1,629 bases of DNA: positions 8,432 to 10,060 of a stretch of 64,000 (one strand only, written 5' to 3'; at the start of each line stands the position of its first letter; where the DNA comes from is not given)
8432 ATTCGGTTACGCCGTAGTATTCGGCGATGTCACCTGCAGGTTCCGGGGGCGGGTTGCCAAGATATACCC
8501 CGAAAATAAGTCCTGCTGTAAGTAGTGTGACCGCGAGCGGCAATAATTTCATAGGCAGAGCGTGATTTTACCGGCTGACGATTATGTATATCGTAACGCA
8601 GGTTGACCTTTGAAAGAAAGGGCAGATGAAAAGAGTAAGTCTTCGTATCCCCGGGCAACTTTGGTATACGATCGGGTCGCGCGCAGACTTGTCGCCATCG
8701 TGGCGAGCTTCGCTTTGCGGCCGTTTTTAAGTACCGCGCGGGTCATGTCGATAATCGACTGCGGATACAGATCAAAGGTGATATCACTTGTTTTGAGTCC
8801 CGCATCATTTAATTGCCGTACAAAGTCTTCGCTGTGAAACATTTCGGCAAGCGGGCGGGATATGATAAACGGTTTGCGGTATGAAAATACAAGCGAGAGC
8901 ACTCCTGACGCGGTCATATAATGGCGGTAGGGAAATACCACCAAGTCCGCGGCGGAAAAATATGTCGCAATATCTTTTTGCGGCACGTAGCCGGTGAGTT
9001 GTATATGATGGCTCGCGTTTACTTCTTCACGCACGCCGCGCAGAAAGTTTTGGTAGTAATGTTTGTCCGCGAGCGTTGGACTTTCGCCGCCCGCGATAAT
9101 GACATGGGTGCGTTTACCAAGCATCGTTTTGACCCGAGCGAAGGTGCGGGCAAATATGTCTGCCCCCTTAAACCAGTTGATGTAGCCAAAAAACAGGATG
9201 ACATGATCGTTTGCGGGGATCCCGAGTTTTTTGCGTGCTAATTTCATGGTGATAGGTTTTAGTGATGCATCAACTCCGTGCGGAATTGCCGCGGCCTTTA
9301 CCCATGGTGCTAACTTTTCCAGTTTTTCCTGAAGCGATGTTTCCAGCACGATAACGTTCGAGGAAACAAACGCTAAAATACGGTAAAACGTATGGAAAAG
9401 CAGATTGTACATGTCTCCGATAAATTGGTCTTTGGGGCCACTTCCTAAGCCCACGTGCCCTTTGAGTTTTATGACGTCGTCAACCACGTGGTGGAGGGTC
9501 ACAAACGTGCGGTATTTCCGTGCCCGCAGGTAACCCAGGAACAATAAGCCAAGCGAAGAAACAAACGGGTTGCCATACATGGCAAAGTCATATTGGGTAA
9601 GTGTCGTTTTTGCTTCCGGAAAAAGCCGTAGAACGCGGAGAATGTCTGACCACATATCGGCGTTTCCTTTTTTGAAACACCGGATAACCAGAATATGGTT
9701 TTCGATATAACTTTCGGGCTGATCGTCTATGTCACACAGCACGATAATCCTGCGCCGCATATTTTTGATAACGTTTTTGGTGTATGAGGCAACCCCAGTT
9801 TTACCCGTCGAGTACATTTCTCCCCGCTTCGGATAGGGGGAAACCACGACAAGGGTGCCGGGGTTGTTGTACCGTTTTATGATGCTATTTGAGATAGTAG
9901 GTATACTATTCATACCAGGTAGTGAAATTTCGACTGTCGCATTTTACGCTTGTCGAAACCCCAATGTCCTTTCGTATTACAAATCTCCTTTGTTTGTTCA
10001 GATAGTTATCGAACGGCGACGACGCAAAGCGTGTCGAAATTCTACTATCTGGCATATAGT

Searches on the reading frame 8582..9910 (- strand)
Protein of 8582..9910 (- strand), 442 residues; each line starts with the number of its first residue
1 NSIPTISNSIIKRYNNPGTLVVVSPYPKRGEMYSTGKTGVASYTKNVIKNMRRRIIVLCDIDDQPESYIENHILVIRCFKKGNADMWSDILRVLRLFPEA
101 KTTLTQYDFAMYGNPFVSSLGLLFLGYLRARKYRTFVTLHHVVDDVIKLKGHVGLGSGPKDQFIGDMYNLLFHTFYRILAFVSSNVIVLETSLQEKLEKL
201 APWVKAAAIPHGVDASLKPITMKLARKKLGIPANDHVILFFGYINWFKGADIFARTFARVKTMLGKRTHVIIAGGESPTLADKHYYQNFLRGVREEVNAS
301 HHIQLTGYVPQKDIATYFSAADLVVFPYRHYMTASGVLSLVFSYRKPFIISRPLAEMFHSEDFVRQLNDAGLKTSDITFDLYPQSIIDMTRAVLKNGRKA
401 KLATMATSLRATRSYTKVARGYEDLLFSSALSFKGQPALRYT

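Call 25: search_protein_families(library=pfam, proteins=[window:8582-9910:-], max_evalue=0.001)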
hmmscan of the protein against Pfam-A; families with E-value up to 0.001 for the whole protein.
window:8582-9910:- (442 aa): 3 families
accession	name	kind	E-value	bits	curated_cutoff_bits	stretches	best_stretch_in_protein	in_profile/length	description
PF00534.26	Glycos_transf_1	-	2.8e-12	46.9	26.4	1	225-328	5-100/172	Glycosyl transferases group 1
PF13692.12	Glyco_trans_1_4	-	1.6e-11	45.1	27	1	236-352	2-107/142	Glycosyl transferases group 1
PF13439.12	Glyco_transf_4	-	0.00012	22.6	28.5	1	39-216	3-169/170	Glycosyltransferase Family 4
